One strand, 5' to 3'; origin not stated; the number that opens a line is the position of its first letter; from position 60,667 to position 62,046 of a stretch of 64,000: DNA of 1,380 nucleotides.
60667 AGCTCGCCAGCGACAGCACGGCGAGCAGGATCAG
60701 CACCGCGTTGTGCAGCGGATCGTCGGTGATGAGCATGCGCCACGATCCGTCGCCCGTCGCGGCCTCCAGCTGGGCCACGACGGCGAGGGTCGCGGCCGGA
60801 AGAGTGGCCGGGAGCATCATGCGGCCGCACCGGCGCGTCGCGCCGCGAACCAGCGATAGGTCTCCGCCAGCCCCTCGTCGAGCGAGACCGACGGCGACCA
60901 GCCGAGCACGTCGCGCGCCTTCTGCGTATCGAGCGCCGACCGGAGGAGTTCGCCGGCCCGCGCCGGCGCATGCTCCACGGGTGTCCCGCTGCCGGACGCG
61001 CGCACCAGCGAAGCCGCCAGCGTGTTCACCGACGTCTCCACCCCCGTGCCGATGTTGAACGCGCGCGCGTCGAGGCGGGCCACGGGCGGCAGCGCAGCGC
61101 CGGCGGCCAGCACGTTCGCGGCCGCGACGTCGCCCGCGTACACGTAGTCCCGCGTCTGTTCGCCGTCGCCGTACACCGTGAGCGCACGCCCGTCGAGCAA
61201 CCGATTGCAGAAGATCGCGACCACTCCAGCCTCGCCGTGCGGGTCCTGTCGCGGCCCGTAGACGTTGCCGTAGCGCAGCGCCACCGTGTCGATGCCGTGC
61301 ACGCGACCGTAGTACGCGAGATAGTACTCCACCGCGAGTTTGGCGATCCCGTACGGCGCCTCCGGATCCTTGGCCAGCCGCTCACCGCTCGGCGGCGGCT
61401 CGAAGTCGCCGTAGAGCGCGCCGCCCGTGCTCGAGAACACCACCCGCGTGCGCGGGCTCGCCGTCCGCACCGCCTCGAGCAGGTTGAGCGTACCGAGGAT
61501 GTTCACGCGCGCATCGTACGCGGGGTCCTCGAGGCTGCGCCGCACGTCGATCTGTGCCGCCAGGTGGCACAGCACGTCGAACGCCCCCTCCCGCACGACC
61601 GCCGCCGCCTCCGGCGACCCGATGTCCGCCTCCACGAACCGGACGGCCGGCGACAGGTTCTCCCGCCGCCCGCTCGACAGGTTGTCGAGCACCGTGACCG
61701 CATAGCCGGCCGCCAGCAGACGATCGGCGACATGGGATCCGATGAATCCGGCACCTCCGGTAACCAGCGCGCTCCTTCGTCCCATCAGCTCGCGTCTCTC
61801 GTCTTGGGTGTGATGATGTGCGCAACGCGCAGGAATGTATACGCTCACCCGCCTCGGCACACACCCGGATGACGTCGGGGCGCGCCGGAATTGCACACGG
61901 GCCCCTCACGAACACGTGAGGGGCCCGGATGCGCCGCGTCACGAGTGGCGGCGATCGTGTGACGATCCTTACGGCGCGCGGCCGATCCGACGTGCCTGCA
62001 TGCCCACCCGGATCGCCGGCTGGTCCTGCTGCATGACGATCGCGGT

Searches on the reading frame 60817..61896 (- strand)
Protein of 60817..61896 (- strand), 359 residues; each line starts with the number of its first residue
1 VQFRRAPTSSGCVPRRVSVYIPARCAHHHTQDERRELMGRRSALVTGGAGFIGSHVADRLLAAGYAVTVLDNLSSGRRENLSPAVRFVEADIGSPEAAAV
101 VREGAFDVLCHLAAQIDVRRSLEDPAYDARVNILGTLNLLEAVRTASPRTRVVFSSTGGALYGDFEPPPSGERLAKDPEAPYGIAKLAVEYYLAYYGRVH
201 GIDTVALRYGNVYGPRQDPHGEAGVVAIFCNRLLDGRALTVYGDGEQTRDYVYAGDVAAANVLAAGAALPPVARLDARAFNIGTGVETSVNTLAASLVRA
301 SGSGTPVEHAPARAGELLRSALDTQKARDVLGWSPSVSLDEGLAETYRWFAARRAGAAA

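Call 82: search_protein_families(library=pfam, proteins=[window:60817-61896:-], max_evalue=0.000001)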
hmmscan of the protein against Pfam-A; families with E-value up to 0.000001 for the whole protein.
window:60817-61896:- (359 aa): 7 families
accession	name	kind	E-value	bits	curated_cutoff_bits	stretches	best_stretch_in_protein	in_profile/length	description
PF01370.27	Epimerase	-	1.3e-59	202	20.9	1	43-267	1-227/240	NAD dependent epimerase/dehydratase family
PF16363.11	GDP_Man_Dehyd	-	1.7e-55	189.2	27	1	44-346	1-332/332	GDP-mannose 4,6 dehydratase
PF01073.25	3Beta_HSD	-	4.7e-20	72.2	22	1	44-276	1-242/280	3-beta hydroxysteroid dehydrogenase/isomerase family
PF04321.23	RmlD_sub_bind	-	3.9e-10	39.7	27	1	44-334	4-270/287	RmlD substrate binding domain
PF07993.18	NAD_binding_4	-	1.2e-07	31.6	20.1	0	105-218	88-210/258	Male sterility protein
PF02719.21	Polysacc_synt_2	-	1.6e-07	31.3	20.2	0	44-302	2-248/293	Polysaccharide biosynthesis protein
PF13460.12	NAD_binding_10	-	8.6e-07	29.4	27.2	0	47-210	1-144/184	NAD(P)H-binding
